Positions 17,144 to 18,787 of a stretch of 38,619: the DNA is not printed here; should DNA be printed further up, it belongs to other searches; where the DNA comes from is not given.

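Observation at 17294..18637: Intact but catalytically stripped MnmG paralogue inserted between mnmE and mnmG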

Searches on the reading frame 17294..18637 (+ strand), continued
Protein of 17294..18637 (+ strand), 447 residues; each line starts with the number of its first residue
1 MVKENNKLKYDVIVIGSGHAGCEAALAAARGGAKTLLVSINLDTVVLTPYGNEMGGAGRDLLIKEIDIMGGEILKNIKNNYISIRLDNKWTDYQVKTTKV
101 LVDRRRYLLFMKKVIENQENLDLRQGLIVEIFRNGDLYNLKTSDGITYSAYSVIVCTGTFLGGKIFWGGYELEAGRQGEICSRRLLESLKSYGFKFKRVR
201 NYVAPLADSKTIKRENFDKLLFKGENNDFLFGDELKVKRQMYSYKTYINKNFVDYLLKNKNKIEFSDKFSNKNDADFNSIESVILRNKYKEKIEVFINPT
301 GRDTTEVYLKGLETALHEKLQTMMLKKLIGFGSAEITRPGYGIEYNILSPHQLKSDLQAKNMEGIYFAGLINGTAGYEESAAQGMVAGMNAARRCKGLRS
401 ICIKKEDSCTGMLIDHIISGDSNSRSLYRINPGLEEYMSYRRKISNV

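Call 21: find_related_loci(query=A1, collection=genome_contigs, flank=6000)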
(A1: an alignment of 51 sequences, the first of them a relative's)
Query A1 (447 aa) in genome_contigs; peptide patterns used: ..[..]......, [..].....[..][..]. (x = any residue, [..] = any of these).
600 stretches matched a pattern (row limit reached: there are more); 598 encode a relative of the query (tblastn E <= 1e-3); the best 80 are kept; 80 distinct loci.
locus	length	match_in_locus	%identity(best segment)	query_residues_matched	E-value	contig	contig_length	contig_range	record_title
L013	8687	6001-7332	37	9-430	6e-89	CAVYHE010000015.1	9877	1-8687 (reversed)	MAG: uncultured bacterium isolate MFD03726.bin.2.164 genome assembly, contig: contig_94377, whole genome shotgun sequenc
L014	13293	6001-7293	40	9-430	2e-88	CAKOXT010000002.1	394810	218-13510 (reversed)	MAG: uncultured Clostridia bacterium isolate REFINED_METABAT215_TOP10_CONTIGS_1500_ASSEMBLY_K77_MERGED__Hadza_MoBio_C-RE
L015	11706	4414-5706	38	9-430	6e-88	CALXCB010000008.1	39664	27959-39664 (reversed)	MAG: uncultured Clostridia bacterium isolate BRZ_FC__bin48 genome assembly, contig: BRZ_FC__NODE_951_length_39664_cov_6.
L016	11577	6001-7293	38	9-430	3e-87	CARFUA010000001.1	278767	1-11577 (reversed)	MAG TPA_asm: uncultured Clostridia bacterium isolate MGBC101636 genome assembly, contig: MGBC101636.1, whole genome shot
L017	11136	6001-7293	37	9-430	6e-87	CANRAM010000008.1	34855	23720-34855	MAG: uncultured Clostridia bacterium isolate Lapin-016__bin82 genome assembly, contig: Lapin-016__NODE_1003_length_34855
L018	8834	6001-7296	37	10-430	2e-86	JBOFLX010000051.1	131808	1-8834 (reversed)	MAG: Waterburya sp. isolate WFFMC_MAG_329 k139_50063_flag=0_multi=23.9930_len=131808, whole genome shotgun sequence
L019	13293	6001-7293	37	9-430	8e-87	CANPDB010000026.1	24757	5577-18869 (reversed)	MAG TPA_asm: uncultured Clostridium sp. isolate SRR15730524_bin.83_metawrap_v1.3_MAG genome assembly, contig: NODE.2646_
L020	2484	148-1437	38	10-430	3e-89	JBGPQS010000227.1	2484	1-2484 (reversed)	MAG: Thermodesulfovibrionia bacterium isolate OBJ1_062018_150_27 k141_645556_length_2484_cov_7.0000, whole genome shotgu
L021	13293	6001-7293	37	9-430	3e-85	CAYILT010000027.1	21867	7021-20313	MAG TPA_asm: uncultured Nitrospiraceae bacterium isolate ERP119705_co22_392 genome assembly, contig: NODE_1920_length_21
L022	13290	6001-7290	37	10-430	4e-85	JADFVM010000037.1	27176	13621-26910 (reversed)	MAG: Proteobacteria bacterium isolate C1.bin.17 k83_320765, whole genome shotgun sequence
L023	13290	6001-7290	37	10-430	3e-84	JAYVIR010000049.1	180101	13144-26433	MAG: Eubacteriales bacterium isolate GL51_Up_metabinner_15_sub GL51_Up_metabinner_15_sub_48, whole genome shotgun sequen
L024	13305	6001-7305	38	10-430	2e-84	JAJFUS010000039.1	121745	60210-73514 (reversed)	MAG: bacterium isolate bin.50 k141_1044953, whole genome shotgun sequence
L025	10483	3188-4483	37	10-430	2e-84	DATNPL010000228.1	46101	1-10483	MAG TPA_asm: Coleofasciculaceae cyanobacterium isolate SMAG_U16480 k141_19095, whole genome shotgun sequence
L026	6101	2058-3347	37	10-437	1e-83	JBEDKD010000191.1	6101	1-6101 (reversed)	MAG: Cyanobacteriota bacterium isolate NASQAN2015_052_B_bin.20 scaffold_788355, whole genome shotgun sequence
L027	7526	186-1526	36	10-430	2e-83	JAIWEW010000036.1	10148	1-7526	MAG: bacterium isolate JL_US_03_9 NODE_1554_length_10148_cov_0.911885, whole genome shotgun sequence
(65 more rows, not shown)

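Call 22: list_cluster_members(proteins=[P0004, P0011, P0012, P0019, P0025, P0027, P0033, P0034, P0081, P0089])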
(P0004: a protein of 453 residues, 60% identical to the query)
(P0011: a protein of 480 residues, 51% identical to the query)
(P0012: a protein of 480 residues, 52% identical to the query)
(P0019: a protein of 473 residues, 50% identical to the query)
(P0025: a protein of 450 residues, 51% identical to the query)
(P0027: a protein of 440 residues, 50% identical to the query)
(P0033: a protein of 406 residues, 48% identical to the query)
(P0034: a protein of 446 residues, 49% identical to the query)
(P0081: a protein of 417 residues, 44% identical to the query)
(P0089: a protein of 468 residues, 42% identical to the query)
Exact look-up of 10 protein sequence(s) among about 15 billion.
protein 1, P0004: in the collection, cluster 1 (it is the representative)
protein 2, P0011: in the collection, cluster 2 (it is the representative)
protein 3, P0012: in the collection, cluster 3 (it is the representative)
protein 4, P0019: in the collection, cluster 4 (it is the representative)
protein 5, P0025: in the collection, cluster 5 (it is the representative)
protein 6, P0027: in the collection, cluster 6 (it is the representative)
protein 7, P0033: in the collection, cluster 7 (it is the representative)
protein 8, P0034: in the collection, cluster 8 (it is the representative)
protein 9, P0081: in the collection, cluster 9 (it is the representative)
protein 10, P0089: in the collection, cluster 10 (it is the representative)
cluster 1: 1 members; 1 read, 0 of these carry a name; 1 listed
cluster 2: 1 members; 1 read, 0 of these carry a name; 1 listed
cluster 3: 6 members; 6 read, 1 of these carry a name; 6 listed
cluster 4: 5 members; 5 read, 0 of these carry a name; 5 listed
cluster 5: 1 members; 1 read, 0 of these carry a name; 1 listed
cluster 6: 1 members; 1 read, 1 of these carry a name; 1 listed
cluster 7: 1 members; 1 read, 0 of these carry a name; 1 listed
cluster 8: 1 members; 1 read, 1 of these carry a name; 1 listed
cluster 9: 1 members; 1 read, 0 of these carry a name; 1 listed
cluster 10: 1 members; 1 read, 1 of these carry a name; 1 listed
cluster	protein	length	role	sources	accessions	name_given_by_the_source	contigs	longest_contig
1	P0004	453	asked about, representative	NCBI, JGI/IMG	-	-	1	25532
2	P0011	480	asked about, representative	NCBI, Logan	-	-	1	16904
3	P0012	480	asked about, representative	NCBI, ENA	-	-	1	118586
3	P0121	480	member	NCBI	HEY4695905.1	MAG TPA: FAD-dependent oxidoreductase [Candidatus Hydromicrobium sp.]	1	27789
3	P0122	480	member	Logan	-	-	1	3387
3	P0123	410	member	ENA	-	-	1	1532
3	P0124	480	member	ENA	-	-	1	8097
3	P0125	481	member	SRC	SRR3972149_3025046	-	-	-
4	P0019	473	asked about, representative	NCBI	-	-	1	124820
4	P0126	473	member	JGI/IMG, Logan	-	-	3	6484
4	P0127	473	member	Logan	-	-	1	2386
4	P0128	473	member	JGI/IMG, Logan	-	-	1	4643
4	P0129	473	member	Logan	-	-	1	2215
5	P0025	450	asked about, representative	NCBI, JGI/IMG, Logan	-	-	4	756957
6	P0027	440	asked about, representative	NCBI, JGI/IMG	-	tRNA uridine 5-carboxymethylaminomethyl modification enzyme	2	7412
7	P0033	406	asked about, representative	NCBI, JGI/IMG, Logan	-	-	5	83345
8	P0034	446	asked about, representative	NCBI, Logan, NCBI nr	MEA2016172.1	MAG: FAD-dependent oxidoreductase [Actinomycetota bacterium] | FAD-dependent oxidoreductase [Actinomycetota bacterium]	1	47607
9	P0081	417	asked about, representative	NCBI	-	-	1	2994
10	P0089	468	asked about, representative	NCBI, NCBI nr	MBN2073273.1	MAG: FAD-dependent oxidoreductase [Actinobacteria bacterium] | FAD-dependent oxidoreductase [Actinomycetota bacterium]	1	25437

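Call 28: find_encoding_contigs(protein=P0040, flank=7000, max_places=2)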
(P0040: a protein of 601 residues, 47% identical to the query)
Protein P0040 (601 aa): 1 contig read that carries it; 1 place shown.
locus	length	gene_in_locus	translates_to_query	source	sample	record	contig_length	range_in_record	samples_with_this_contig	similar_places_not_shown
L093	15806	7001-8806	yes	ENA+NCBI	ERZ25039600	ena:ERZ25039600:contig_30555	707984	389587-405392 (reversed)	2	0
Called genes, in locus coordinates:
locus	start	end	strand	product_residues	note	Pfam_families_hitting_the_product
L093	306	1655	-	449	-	PF11638:DnaA_N, PF00308:Bac_DnaA, PF01695:IstB_IS21 (weak), PF08299:Bac_DnaA_C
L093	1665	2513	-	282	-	PF02518:HATPase_c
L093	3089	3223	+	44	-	PF00468:Ribosomal_L34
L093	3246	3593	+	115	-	PF00825:Ribonuclease_P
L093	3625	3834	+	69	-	PF01809:YidD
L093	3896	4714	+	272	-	PF02096:60KD_IMP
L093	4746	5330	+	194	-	PF13083:KH_KhpA-B, PF01424:R3H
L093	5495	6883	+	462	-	PF10396:TrmE_N, PF12631:MnmE_helical, PF03193:RsgA_GTPase (faint), PF00025:Arf (faint), PF01926:MMR_HSR1, PF02421:FeoB_N, PF16897:MMR_HSR1_Xtn (weak)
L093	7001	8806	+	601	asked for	PF01134:GIDA, PF12831:FAD_oxidored (weak), PF13738:Pyr_redox_3 (faint), PF13932:SAM_GIDA_C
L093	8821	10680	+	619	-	PF01134:GIDA, PF12831:FAD_oxidored (weak), PF21680:GIDA_C_1st, PF13932:SAM_GIDA_C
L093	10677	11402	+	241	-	PF02527:GidB, PF13847:Methyltransf_31 (weak)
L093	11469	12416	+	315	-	PF10609:ParA, PF00142:Fer4_NifH, PF01656:CbiA, PF02374:ArsA_ATPase (weak), PF06564:CBP_BcsQ (weak), PF09140:MipZ (faint), PF13614:AAA_31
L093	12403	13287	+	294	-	PF02195:ParB_N, PF17762:HTH_ParB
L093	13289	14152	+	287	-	PF16881:LIAS_N (weak), PF04055:Radical_SAM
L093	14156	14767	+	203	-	PF07690:MFS_1 (weak), PF01988:VIT1 (weak)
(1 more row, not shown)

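Call 29: find_encoding_contigs(protein=P0075, flank=7000, max_places=2)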
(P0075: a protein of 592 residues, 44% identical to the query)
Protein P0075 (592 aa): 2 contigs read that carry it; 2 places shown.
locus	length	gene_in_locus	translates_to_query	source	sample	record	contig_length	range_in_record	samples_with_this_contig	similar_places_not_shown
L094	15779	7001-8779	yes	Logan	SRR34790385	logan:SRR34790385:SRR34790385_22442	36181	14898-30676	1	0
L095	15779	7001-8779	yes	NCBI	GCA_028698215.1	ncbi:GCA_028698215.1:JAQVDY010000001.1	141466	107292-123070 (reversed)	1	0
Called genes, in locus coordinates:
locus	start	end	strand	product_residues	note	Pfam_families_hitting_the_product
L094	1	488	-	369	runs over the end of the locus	PF00712:DNA_pol3_beta, PF02767:DNA_pol3_beta_2, PF02768:DNA_pol3_beta_3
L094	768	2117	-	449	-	PF11638:DnaA_N, PF00308:Bac_DnaA, PF01695:IstB_IS21, PF00004:AAA (weak), PF08299:Bac_DnaA_C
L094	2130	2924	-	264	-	PF02518:HATPase_c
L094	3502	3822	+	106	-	PF00825:Ribonuclease_P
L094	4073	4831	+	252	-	PF02096:60KD_IMP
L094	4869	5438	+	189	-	PF13083:KH_KhpA-B, PF01424:R3H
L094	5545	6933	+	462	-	PF10396:TrmE_N, PF00350:Dynamin_N (faint), PF12631:MnmE_helical, PF01926:MMR_HSR1, PF02421:FeoB_N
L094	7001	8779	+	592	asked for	PF01134:GIDA, PF07992:Pyr_redox_2 (weak), PF12831:FAD_oxidored (weak), PF13932:SAM_GIDA_C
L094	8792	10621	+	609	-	PF01134:GIDA, PF21680:GIDA_C_1st, PF13932:SAM_GIDA_C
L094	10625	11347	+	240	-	PF02527:GidB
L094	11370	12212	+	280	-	PF00142:Fer4_NifH, PF01656:CbiA, PF02374:ArsA_ATPase (weak), PF06564:CBP_BcsQ, PF09140:MipZ (weak), PF10609:ParA, PF13614:AAA_31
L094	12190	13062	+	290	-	PF02195:ParB_N, PF17762:HTH_ParB, PF23552:ParB_C (weak)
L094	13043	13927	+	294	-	PF04055:Radical_SAM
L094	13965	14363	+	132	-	PF01986:DUF123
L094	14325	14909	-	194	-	PF07021:MetW, PF13489:Methyltransf_23 (weak), PF13847:Methyltransf_31, PF08241:Methyltransf_11, PF08242:Methyltransf_12 (weak), PF13649:Methyltransf_25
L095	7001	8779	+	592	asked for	PF01134:GIDA, PF07992:Pyr_redox_2 (weak), PF12831:FAD_oxidored (weak), PF13932:SAM_GIDA_C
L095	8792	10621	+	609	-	PF01134:GIDA, PF21680:GIDA_C_1st, PF13932:SAM_GIDA_C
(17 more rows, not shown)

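Call 30: find_encoding_contigs(protein=P0035, flank=7000, max_places=2)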
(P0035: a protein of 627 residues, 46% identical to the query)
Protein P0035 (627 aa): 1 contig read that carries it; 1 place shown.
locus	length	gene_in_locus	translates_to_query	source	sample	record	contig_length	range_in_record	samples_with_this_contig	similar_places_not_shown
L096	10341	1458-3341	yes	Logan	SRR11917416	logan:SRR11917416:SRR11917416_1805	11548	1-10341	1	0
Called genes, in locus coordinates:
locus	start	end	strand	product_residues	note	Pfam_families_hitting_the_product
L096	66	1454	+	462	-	PF10396:TrmE_N, PF12631:MnmE_helical, PF03193:RsgA_GTPase (faint), PF00025:Arf (faint), PF01926:MMR_HSR1, PF02421:FeoB_N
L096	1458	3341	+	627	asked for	PF13738:Pyr_redox_3 (faint), PF01134:GIDA, PF07992:Pyr_redox_2 (weak), PF13932:SAM_GIDA_C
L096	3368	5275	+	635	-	PF01134:GIDA, PF21680:GIDA_C_1st, PF13932:SAM_GIDA_C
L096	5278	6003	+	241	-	PF02527:GidB, PF13847:Methyltransf_31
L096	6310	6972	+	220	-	PF01656:CbiA, PF13614:AAA_31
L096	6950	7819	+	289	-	PF02195:ParB_N, PF17762:HTH_ParB, PF23552:ParB_C (weak)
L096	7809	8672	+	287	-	PF04055:Radical_SAM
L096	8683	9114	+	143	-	-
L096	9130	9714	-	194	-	PF07021:MetW, PF13489:Methyltransf_23 (weak), PF13847:Methyltransf_31, PF08241:Methyltransf_11, PF08242:Methyltransf_12, PF13649:Methyltransf_25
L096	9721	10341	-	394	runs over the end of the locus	PF00561:Abhydrolase_1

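Call 45: predict_structure(alignment_id=A1)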
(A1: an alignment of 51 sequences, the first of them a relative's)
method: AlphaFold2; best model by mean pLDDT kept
length: 447 residues; sequences in the alignment: 51
mean_pLDDT: 84.7   pTM: 0.89
mean pLDDT of the five models: 84.7, 84.7, 84.0, 81.6, 80.4
residues with pLDDT >= 90: 245; 70-90: 134; 50-70: 42; < 50: 26
segments of 3 or more residues with pLDDT < 50: 1-5, 176-179, 225-227, 232-234, 266-275
pLDDT, mean of each block of 10 residues (from residue 1): 58 94 97 95 67 86 94 91 81 78 90 95 93 93 93 92 83 56 89 91 92 89 53 55 89 90 59 57 75 86 92 91 94 93 89 96 95 90 98 95 92 91 65 87 81
secondary structure, 60 per line:
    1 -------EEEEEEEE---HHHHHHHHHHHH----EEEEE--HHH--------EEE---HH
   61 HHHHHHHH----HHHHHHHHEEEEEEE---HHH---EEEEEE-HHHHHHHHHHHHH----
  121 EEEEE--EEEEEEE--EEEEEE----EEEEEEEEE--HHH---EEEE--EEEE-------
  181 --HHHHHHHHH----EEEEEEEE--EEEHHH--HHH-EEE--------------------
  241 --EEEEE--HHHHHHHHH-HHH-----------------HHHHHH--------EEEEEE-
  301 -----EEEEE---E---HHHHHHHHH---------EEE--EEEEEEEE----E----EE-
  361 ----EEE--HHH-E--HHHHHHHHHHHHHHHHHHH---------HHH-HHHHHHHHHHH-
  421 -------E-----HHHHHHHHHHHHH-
elements in order: E8-15 H19-30 E35-39 E53-55 H59-68 H73-80 E81-87 E97-102 H104-116 E121-125 E128-134 E137-142 E147-155 E164-167 E170-173 H183-191 E196-203 E206-208 E218-220 E243-247 H250-258 H280-285 E294-299 E306-310 H318-326 E336-338 E341-348 E365-367 H377-395 H409-419 H434-446

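Call 47: find_related_loci(query=window:17294-18637:+, collection=metagenome_contigs, flank=3000)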
Query window:17294-18637:+ (447 aa) in metagenome_contigs; peptide patterns used: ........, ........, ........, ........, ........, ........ (x = any residue, [..] = any of these).
396 stretches matched a pattern; 3 encode a relative of the query (tblastn E <= 1e-3); 3 distinct loci.
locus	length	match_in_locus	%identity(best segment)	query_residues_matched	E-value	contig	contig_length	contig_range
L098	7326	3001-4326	79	1-443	0e+0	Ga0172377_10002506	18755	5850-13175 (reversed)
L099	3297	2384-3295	89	1-304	0e+0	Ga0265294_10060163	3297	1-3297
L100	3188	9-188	48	360-419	2e-13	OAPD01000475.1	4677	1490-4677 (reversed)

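Call 50: fold_search(model_id=the predicted structure, library=pdb)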
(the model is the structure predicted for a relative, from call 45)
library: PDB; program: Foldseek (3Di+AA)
matches with E <= 10: 1985; with E <= 0.001: 1459
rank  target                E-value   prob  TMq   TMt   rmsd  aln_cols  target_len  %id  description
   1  2zxi_D                1.5e-44  1.00  0.88  0.66   3.0       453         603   32  Structure of Aquifex aeolicus GidA in the form II crystal (released 2009-05-19)
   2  2zxi_A                2.2e-44  1.00  0.88  0.66   3.0       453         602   32  Structure of Aquifex aeolicus GidA in the form II crystal (released 2009-05-19)
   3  8zu0_A                2.4e-44  1.00  0.85  0.69   2.6       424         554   32  CryoEM structure of a tRNA uridine 5-carboxymethylaminomethyl modification enzyme GidA (released 2025-06-18)
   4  2zxi_B                4.9e-44  1.00  0.88  0.66   3.0       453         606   32  Structure of Aquifex aeolicus GidA in the form II crystal (released 2009-05-19)
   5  2zxi_C                6.5e-44  1.00  0.88  0.66   3.0       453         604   32  Structure of Aquifex aeolicus GidA in the form II crystal (released 2009-05-19)
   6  2zxh_A                6.9e-44  1.00  0.87  0.66   3.8       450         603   32  Structure of Aquifex aeolicus GidA in the form I crystal (released 2009-05-19)
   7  3cp8_A                2.0e-43  1.00  0.84  0.62   3.8       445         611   31  Crystal structure of GidA from Chlorobium tepidum (released 2008-06-24)
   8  3cp8_D                3.1e-43  1.00  0.84  0.69   3.8       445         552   31  Crystal structure of GidA from Chlorobium tepidum (released 2008-06-24)
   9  2zxh_B                4.7e-43  1.00  0.87  0.66   3.9       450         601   32  Structure of Aquifex aeolicus GidA in the form I crystal (released 2009-05-19)
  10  9hiq_C                1.9e-41  1.00  0.87  0.64   2.9       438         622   31  MnmE-MnmG a4b2 complex (released 2025-08-27)
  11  9hip_C                3.5e-41  1.00  0.88  0.64   3.0       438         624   31  MnmE-MnmG a2b2 complex (released 2025-08-27)
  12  3ces_C                2.4e-40  1.00  0.79  0.69   4.2       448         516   30  Crystal Structure of E.coli MnmG (GidA), a Highly-Conserved tRNA Modifying Enzyme (released 2009-03-03)
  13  3ces_A                8.2e-40  1.00  0.81  0.69   4.0       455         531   28  Crystal Structure of E.coli MnmG (GidA), a Highly-Conserved tRNA Modifying Enzyme (released 2009-03-03)
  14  9hip_D                3.5e-39  1.00  0.82  0.72   2.6       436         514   30  MnmE-MnmG a2b2 complex (released 2025-08-27)
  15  3ces_B                7.9e-39  1.00  0.81  0.70   3.5       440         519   30  Crystal Structure of E.coli MnmG (GidA), a Highly-Conserved tRNA Modifying Enzyme (released 2009-03-03)
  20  3g5q                  6.9e-22  1.00  0.49  0.51  13.6       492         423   19  Crystal structure of Thermus thermophilus TrmFO (released 2009-05-19)
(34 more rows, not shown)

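Call 68: search_protein_representatives(alignment_id=A1)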
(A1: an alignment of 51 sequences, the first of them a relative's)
Query: 51 sequences, 447 profile positions. Proteins with E-value up to 0.001 (for the whole library): 14634; up to 1e-10: 7701; up to 1e-30: 1581. The best 150 are listed.
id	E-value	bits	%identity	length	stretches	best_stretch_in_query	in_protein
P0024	4.3e-204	694.8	-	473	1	2-446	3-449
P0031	1.3e-174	597.6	-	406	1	1-408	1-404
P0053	7.1e-174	595.2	-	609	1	2-444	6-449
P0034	1.8e-173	593.8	-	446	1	5-440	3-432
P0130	1.1e-171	588.0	-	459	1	8-444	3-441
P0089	6.6e-159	545.8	-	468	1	2-442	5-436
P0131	8.3e-126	436.7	-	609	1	5-440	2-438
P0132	1.2e-124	432.9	-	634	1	6-443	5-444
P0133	3.6e-124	431.3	-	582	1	8-436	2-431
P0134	5.6e-123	427.4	-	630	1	6-441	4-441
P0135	7.5e-122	423.7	-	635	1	1-442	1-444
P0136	1.9e-118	412.5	-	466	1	9-434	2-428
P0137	2.7e-118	412.0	-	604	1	9-444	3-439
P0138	1.0e-117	410.0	-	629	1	7-443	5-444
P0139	2.2e-116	405.7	-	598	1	8-440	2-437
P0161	1.9e-105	369.7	-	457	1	8-432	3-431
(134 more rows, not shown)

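Call 70: find_encoding_contigs(protein=P0130, flank=6000, max_places=2)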
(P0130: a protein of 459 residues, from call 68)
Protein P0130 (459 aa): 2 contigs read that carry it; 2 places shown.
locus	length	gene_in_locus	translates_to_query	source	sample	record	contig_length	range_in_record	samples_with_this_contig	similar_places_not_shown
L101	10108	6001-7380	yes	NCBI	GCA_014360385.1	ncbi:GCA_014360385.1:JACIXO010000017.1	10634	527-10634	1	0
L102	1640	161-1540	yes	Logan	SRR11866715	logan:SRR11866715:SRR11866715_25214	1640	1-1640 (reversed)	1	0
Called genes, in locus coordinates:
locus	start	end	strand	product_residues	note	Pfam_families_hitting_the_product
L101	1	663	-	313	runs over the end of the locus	PF02518:HATPase_c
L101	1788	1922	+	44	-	PF00468:Ribosomal_L34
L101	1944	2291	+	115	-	PF00825:Ribonuclease_P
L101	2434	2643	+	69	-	PF01809:YidD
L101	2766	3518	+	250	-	PF02096:60KD_IMP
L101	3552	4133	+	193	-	PF13083:KH_KhpA-B, PF01424:R3H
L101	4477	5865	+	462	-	PF10396:TrmE_N, PF12631:MnmE_helical, PF03193:RsgA_GTPase (faint), PF01926:MMR_HSR1, PF02421:FeoB_N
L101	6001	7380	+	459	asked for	PF01134:GIDA, PF07992:Pyr_redox_2, PF12831:FAD_oxidored (faint)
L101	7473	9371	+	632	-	PF01134:GIDA, PF12831:FAD_oxidored (faint), PF21680:GIDA_C_1st, PF13932:SAM_GIDA_C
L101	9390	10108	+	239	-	PF02527:GidB, PF13847:Methyltransf_31 (weak)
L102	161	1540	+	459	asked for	PF01134:GIDA, PF07992:Pyr_redox_2, PF12831:FAD_oxidored (faint)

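Call 71: find_encoding_contigs(protein=P0136, flank=6000, max_places=2)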
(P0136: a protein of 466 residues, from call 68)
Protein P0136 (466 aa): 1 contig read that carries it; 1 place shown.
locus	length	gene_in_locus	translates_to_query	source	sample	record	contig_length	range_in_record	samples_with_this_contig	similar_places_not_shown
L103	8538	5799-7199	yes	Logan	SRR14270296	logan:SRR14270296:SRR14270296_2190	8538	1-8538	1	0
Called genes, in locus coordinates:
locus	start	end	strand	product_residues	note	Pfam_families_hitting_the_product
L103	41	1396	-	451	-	PF11638:DnaA_N, PF01695:IstB_IS21, PF00308:Bac_DnaA, PF08299:Bac_DnaA_C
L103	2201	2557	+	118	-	PF00825:Ribonuclease_P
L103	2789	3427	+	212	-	PF02096:60KD_IMP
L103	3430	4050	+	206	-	PF14804:Jag_N, PF13083:KH_KhpA-B, PF01424:R3H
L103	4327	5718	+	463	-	PF10396:TrmE_N, PF12631:MnmE_helical, PF00025:Arf (weak), PF00009:GTP_EFTU (faint), PF01926:MMR_HSR1, PF02421:FeoB_N, PF04548:AIG1, PF08477:Roc (weak), +2 more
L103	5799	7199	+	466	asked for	PF00890:FAD_binding_2 (faint), PF01134:GIDA, PF03486:HI0933_like (faint), PF07992:Pyr_redox_2 (weak), PF12831:FAD_oxidored (weak)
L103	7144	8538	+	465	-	?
